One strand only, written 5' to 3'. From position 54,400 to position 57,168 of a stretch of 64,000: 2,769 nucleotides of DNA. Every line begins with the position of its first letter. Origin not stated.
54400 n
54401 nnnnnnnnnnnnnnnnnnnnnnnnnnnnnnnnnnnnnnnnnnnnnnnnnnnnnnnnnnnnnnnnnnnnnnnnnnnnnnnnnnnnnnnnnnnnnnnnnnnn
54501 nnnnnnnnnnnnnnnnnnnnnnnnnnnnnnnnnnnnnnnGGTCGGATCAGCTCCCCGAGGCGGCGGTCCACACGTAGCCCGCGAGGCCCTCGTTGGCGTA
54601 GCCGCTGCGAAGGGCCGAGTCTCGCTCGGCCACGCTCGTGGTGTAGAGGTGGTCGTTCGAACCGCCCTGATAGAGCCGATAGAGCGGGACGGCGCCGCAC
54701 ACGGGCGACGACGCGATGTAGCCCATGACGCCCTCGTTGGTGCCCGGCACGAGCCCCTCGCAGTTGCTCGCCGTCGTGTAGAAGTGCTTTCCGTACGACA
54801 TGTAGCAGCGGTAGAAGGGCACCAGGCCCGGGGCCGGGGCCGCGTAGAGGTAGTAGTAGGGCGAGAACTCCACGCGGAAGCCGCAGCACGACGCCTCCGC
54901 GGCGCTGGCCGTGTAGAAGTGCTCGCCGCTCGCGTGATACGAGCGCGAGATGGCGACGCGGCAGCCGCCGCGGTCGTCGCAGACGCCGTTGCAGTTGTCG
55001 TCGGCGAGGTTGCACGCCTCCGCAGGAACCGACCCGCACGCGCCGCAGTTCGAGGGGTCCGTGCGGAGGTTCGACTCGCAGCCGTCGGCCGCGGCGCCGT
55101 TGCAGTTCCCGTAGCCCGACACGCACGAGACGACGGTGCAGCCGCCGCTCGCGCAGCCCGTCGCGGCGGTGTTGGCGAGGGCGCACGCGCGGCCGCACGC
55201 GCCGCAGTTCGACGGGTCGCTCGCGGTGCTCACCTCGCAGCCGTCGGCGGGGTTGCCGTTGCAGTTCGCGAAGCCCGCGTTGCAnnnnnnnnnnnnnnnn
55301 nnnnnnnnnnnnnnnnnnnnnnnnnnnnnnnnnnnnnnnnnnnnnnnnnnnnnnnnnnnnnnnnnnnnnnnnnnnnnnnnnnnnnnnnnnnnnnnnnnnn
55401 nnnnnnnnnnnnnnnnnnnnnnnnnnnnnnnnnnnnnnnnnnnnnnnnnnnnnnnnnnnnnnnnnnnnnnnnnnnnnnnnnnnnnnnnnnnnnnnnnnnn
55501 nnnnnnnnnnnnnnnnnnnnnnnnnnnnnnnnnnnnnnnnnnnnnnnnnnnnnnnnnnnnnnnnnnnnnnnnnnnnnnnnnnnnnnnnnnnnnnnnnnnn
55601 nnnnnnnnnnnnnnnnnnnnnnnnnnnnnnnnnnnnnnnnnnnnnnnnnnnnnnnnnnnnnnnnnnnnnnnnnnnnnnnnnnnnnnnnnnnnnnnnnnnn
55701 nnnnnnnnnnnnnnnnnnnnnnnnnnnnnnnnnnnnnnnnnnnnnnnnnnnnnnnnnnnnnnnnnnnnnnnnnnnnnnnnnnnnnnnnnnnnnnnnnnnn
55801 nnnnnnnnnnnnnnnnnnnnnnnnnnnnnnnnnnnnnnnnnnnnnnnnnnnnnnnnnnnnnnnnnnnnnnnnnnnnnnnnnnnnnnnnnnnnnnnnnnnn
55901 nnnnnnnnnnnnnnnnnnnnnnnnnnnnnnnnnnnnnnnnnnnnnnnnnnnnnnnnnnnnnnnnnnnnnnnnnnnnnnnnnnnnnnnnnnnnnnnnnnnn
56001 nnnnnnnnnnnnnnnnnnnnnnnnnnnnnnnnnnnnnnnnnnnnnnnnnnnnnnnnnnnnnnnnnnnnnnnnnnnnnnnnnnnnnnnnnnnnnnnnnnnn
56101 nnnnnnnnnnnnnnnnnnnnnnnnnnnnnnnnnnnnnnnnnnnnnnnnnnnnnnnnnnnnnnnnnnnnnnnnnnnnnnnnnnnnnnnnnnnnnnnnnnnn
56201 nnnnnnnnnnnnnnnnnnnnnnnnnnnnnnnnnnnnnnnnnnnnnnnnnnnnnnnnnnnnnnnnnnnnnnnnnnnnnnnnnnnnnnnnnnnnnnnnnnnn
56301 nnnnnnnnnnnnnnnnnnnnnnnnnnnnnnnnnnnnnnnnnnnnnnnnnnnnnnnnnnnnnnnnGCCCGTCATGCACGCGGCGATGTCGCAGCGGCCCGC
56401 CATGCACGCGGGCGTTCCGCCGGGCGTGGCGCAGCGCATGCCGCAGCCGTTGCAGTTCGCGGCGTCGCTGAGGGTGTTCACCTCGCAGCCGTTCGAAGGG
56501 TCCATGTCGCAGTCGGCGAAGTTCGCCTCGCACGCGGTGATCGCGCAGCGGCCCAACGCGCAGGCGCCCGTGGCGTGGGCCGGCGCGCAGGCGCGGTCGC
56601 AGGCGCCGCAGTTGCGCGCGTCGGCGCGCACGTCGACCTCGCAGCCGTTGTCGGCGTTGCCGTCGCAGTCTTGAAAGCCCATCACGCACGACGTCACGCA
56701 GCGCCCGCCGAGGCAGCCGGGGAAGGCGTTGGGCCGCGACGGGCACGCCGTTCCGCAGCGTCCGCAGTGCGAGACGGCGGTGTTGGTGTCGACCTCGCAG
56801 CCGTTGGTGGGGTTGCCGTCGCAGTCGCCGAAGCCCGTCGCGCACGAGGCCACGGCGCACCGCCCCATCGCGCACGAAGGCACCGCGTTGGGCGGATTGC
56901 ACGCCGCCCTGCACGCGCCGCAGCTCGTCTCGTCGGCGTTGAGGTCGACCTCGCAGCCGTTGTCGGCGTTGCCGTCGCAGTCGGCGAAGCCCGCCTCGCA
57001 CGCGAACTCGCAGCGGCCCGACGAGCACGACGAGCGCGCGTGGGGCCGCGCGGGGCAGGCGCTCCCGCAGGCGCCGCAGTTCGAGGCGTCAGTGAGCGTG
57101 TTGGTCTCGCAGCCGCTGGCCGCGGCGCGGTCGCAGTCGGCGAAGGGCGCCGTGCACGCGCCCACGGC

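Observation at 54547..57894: A roughly 1115-aa lipoprotein made of about 14 near-identical 46-aa Cys-rich repeats plus a triple HFYT C-terminal module; a smaller relative at 12618..13664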

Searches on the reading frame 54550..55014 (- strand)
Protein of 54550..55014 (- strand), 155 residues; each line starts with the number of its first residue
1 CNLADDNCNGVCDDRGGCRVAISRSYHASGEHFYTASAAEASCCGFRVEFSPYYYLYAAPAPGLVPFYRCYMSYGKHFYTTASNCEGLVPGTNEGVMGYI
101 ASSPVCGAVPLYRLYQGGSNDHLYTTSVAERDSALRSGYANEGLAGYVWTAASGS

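Call 16: search_solved_structures(query=window:54550-55014:-, max_evalue=10, show_alignments=2)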
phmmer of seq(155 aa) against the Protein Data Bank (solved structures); distinct sequences matched with E-value up to 10: 4.
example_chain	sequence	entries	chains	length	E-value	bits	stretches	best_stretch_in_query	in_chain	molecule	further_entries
8avl_A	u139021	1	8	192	0.82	13.4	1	72-104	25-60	Superoxide dismutase [Fe]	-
8avm_A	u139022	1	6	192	0.82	13.3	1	72-104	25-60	Superoxide dismutase [Fe]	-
1u0k_A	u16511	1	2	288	1.2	12.9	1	101-144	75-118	gene product PA4716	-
8adn_I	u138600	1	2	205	1.5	12.5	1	60-129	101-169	Proteasome subunit beta type-3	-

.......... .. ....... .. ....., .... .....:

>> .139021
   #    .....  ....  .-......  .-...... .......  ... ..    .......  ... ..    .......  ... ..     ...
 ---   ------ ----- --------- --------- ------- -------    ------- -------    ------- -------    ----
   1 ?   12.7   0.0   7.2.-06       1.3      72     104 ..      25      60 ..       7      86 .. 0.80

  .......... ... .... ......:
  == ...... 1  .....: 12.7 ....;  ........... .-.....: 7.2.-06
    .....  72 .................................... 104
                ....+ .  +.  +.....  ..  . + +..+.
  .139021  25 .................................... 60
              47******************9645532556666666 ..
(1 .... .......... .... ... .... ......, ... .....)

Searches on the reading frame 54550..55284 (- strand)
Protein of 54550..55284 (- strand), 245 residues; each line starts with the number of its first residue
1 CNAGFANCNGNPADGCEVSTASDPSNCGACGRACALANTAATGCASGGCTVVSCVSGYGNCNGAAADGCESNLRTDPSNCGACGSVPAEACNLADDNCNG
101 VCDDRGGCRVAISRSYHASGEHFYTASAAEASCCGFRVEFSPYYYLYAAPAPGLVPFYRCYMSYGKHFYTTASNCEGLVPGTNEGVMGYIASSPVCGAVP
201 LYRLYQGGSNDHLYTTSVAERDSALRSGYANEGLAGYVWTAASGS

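Call 50: predict_structure(alignment_id=A2)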
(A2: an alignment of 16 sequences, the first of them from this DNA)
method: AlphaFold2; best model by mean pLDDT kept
length: 245 residues; sequences in the alignment: 16
mean_pLDDT: 73.0   pTM: 0.59
mean pLDDT of the five models: 73.0, 72.7, 70.8, 70.3, 69.6
residues with pLDDT >= 90: 61; 70-90: 73; 50-70: 75; < 50: 36
segments of 3 or more residues with pLDDT < 50: 29-31, 79-106, 243-245
pLDDT, mean of each block of 10 residues (from residue 1): 57 59 59 64 68 66 68 55 41 38 54 93 93 91 85 85 93 78 92 71 92 90 89 86 44
secondary structure, 60 per line:
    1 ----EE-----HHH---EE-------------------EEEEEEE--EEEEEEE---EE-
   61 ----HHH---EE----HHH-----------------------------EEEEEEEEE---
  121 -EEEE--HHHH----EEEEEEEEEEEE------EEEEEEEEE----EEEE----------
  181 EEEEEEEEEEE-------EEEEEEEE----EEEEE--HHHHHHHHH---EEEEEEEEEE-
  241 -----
elements in order: E39-45 E48-54 E109-117 E122-125 H128-131 E136-147 E154-162 E167-170 E181-191 E199-206 E211-215 H218-226 E230-239

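Call 54: fold_search(model_id=the predicted structure, library=pdb)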
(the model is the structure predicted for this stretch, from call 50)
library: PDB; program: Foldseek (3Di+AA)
matches with E <= 10: 68; with E <= 0.001: 0
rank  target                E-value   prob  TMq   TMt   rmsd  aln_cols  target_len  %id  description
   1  8wki_0                7.0e-02  0.08  0.11  0.11  16.7       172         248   14  Cryo-EM structure of the distal rod-hook within the flagellar motor-hook complex in the CW state. (released 2024-09-04)
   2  7bin_q                2.6e-01  0.06  0.11  0.11  16.6       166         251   14  Salmonella export gate and rod refined in focussed C1 map (released 2021-05-05)
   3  6wdp                  2.7e-01  0.05  0.11  0.13  18.2       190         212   13  Interleukin 12 receptor subunit beta-1 (released 2021-02-24)
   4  4o1r                  6.1e-01  0.04  0.12  0.17  12.8       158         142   14  Crystal structure of NpuDnaB intein (released 2014-03-19)
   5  6tyy                  6.8e-01  0.04  0.12  0.16  12.8       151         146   12  Hedgehog autoprocessing mutant D46H (released 2019-11-20)
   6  7cbm_N                6.8e-01  0.04  0.11  0.11  15.8       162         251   14  Cryo-EM structure of the flagellar distal rod with partial hook from Salmonella (released 2021-04-28)
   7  6xi3                  7.7e-01  0.02  0.08  0.05  20.6       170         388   10  Crystal structure of tetra-tandem repeat in extending region of large adhesion protein (released 2020-10-14)
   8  6ey6_B                8.1e-01  0.04  0.11  0.12  20.5       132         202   12  C-terminal part (residues 315-516) of PorM with the llama nanobody nb130 (released 2018-02-07)
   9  8xrp_D                1.1e+00  0.04  0.11  0.19  15.2       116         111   13  The Cryo-EM structure of IL-12, receptor subunit beta-1 and receptor subunit beta-2 complex (released 2024-07-24)
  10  1am2                  1.4e+00  0.02  0.12  0.14  14.1       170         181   13  GYRA INTEIN FROM MYCOBACTERIUM XENOPI (released 1998-06-24)
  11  1at0                  1.4e+00  0.03  0.12  0.17  13.1       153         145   12  17-kDA fragment of hedgehog C-terminal autoprocessing domain (released 1997-11-12)
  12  8j89_A                1.6e+00  0.33  0.13  0.05   3.2        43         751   19  Cryo-EM structure of Asfv topoisomerase 2 - apo conformer IIa (released 2024-02-07)
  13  9uj0_A                1.9e+00  0.30  0.37  0.22   4.9       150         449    9  Structure of Aegerolysin-L pore (released 2025-06-18)
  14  8j8b_A                1.9e+00  0.28  0.13  0.05   3.2        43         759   19  Cryo-EM structure of Asfv topoisomerase 2 - apo conformer IIIa (released 2024-02-07)
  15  8j8c_A                2.0e+00  0.28  0.13  0.05   3.2        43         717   19  Cryo-EM structure of Asfv topoisomerase 2 - apo conformer IIIb (released 2024-02-07)
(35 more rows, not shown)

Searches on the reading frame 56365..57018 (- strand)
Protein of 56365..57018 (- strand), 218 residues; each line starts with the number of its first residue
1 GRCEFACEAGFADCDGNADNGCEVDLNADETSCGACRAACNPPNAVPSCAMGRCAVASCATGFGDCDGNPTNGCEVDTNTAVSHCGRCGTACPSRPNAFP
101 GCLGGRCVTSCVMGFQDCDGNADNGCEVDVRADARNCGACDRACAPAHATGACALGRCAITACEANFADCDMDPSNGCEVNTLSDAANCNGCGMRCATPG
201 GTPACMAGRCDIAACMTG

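Call 34: predict_structure(alignment_id=A1)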
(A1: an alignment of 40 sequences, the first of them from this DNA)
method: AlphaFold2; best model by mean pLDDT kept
length: 218 residues; sequences in the alignment: 40
mean_pLDDT: 95.7   pTM: 0.72
mean pLDDT of the five models: 95.7, 95.3, 94.9, 94.5, 87.4
residues with pLDDT >= 90: 207; 70-90: 10; 50-70: 1; < 50: 0
segments of 3 or more residues with pLDDT < 50: none
pLDDT, mean of each block of 10 residues (from residue 1): 88 94 97 96 97 96 95 96 98 97 97 97 95 97 97 96 97 94 96 94 95 93
secondary structure, 60 per line:
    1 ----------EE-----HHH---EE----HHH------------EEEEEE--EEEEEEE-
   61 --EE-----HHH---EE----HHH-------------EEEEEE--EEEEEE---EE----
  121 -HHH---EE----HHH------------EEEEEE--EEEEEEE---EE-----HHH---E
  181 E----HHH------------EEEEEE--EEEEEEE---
elements in order: E45-50 E53-59 E98-103 E106-111 E149-154 E157-163 E201-206 E209-215

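Call 39: fold_search(model_id=the predicted structure, library=pdb)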
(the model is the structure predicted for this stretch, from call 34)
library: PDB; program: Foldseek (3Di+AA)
matches with E <= 10: 79; with E <= 0.001: 0
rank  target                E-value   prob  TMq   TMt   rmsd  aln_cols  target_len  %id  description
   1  9oz8_C                5.7e-02  0.14  0.17  0.07  12.0       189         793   18  Cryo-EM structure of chicken NEL dimer bound with one human NICOL. (released 2026-02-25)
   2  4cud                  1.1e-01  0.57  0.30  0.42   6.0       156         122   18  Human Notch1 EGF domains 11-13 mutant fucosylated at T466 (released 2014-05-21)
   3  4cue                  1.2e-01  0.57  0.29  0.41   6.4       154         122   18  Human Notch1 EGF domains 11-13 mutant T466V (released 2014-05-21)
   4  4d0f                  1.6e-01  0.51  0.29  0.41   6.4       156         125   18  Human Notch1 EGF domains 11-13 mutant T466A (released 2014-05-21)
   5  9oz8_B                1.7e-01  0.10  0.18  0.08  11.9       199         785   16  Cryo-EM structure of chicken NEL dimer bound with one human NICOL. (released 2026-02-25)
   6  2vj3                  1.9e-01  0.47  0.30  0.44   5.9       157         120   19  Human Notch-1 EGFs 11-13 (released 2008-07-29)
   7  9b3n_A                2.3e-01  0.23  0.26  0.29  13.2       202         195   14  Human Notch-1 EGFs 20-24 (released 2024-10-16)
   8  6pol_B                2.7e-01  0.23  0.21  0.31  13.0       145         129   16  Crystal structure of the human NELL1 EGF1-3-Robo3 FN1 complex (released 2020-05-06)
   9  7alj_A                3.1e-01  0.35  0.27  0.40   6.7       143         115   18  Structure of Drosophila Notch EGF domains 11-13 (released 2021-08-04)
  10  4xlw_E                3.8e-01  0.28  0.29  0.43   6.6       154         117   18  Complex of Notch1 (EGF11-13) bound to Delta-like 4 (N-EGF2) (released 2015-03-04)
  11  4xlw_A                3.8e-01  0.23  0.26  0.39   6.6       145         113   18  Complex of Notch1 (EGF11-13) bound to Delta-like 4 (N-EGF2) (released 2015-03-04)
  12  4cuf                  4.0e-01  0.54  0.29  0.45   4.8       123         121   20  Human Notch1 EGF domains 11-13 mutant T466S (released 2014-05-14)
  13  2bou                  5.1e-01  0.20  0.25  0.34   7.7       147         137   17  EGF Domains 1,2,5 of human EMR2, a 7-TM immune system molecule, in complex with barium. (released 2006-10-18)
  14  4xl1_A                5.5e-01  0.25  0.29  0.44   6.0       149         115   16  Complex of Notch1 (EGF11-13) bound to Delta-like 4 (N-EGF1) (released 2015-03-04)
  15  5uk5_A                6.6e-01  0.09  0.23  0.25  12.4       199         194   17  Complex of Notch1(EGF8-12) bound to Jagged1(N-EGF3) (released 2017-03-08)
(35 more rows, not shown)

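Call 41: search_protein_representatives(alignment_id=A1)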
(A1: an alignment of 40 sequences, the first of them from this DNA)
Query: 40 sequences, 218 profile positions. Proteins with E-value up to 0.001 (for the whole library): 13561; up to 1e-10: 8252; up to 1e-30: 3184. The best 150 are listed.
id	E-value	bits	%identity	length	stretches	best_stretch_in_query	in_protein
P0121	0.0e+00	3042.7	-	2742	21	2-218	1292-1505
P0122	0.0e+00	1981.1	-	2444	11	2-218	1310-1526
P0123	0.0e+00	1959.6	-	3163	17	2-216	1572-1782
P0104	0.0e+00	1826.9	-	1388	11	2-218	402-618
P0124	0.0e+00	1787.0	-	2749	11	10-216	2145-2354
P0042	0.0e+00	1770.8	-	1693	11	4-217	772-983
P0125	0.0e+00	1587.6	-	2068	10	2-212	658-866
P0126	0.0e+00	1514.5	-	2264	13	7-211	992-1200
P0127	0.0e+00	1467.2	-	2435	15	7-212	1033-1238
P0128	0.0e+00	1453.6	-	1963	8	2-218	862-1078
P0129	0.0e+00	1421.8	-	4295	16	1-211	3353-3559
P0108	0.0e+00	1383.0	-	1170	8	2-216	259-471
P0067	0.0e+00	1381.0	-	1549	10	1-201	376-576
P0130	0.0e+00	1357.4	-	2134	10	2-218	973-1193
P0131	0.0e+00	1345.4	-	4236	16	7-207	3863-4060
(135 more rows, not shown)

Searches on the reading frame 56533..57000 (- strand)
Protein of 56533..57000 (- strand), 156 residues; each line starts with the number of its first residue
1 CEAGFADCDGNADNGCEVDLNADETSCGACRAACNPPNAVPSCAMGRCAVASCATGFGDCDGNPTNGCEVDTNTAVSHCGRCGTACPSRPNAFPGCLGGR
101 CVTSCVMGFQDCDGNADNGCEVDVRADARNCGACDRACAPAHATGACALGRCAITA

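Call 17: search_solved_structures(query=window:56533-57000:-, max_evalue=10, show_alignments=2)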
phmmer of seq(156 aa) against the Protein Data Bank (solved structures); distinct sequences matched with E-value up to 10: 5.
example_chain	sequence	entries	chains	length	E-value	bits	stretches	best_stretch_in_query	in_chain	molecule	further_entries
1tih_A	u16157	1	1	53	0.042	17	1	100-149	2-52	TRYPSIN INHIBITOR T1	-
2jyy_A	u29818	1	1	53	0.085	16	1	100-149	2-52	Proteinase inhibitor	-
1ytp_A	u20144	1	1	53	0.094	15.9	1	100-149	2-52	proteinase inhibitor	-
7pa8_FFF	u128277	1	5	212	0.13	15.5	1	35-117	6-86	Fab 27C2 light chain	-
5cgy_L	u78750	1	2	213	0.88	12.7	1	36-122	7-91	Light Chain of Fab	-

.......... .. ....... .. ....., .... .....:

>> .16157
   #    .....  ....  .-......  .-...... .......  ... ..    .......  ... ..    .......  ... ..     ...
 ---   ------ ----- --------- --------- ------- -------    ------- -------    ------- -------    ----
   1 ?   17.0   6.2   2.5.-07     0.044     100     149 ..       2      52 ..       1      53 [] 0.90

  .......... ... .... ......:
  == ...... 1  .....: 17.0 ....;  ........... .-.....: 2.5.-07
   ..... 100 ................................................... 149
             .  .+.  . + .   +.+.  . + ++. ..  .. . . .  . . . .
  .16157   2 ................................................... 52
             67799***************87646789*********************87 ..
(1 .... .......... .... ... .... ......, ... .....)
